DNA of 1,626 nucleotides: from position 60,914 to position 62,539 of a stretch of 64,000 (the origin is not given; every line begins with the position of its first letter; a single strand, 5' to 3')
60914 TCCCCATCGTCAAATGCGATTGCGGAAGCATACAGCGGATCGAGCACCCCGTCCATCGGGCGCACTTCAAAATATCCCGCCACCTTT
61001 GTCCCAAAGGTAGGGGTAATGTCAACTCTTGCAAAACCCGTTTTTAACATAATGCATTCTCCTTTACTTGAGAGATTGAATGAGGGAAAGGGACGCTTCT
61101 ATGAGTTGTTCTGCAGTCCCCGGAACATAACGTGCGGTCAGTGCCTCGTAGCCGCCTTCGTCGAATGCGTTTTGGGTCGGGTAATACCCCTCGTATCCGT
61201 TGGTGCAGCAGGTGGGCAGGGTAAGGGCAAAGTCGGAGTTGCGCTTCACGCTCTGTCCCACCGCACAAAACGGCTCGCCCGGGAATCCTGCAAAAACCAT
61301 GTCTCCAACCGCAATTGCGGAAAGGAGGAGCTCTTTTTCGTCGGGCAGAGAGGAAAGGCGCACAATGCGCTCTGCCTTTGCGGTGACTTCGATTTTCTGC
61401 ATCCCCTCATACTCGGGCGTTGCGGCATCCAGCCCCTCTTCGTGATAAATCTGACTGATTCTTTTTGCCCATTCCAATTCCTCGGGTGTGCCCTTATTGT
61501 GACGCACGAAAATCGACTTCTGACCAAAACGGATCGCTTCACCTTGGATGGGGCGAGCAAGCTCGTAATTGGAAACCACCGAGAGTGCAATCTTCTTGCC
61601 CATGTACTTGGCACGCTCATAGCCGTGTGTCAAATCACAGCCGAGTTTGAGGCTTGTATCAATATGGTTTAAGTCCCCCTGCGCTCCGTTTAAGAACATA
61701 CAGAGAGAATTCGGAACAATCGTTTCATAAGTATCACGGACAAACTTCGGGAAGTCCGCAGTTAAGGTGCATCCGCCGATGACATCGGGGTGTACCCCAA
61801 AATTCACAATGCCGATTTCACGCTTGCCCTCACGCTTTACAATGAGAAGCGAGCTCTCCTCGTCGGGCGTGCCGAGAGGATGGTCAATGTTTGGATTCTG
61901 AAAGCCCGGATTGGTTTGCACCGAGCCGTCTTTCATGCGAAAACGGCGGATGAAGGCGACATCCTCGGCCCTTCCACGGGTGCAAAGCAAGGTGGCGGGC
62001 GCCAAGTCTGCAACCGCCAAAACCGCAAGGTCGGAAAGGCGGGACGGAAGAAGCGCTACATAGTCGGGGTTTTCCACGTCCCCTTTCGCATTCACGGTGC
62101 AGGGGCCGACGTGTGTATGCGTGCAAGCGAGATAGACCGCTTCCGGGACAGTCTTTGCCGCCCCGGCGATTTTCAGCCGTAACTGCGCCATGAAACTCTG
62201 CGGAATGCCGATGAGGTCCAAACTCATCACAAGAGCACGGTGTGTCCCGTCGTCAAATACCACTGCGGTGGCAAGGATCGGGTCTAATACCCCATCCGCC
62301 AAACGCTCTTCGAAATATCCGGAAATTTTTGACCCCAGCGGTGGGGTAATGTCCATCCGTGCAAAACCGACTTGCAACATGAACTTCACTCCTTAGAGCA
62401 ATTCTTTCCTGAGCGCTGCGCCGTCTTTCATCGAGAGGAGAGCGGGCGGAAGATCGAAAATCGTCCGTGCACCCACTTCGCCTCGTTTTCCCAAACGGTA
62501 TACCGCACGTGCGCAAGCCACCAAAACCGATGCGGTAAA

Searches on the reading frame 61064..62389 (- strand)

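Call 79: search_protein_families(library=pfam, proteins=[window:61064-62389:-], max_evalue=0.001)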
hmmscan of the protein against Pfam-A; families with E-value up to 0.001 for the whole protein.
window:61064-62389:- (441 aa): 1 family
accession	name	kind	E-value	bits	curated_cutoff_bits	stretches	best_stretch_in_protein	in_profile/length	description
PF04734.18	Ceramidase_alk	-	0.00011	21.4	32.1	0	6-99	2-101/509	Neutral/alkaline non-lysosomal ceramidase, N-terminal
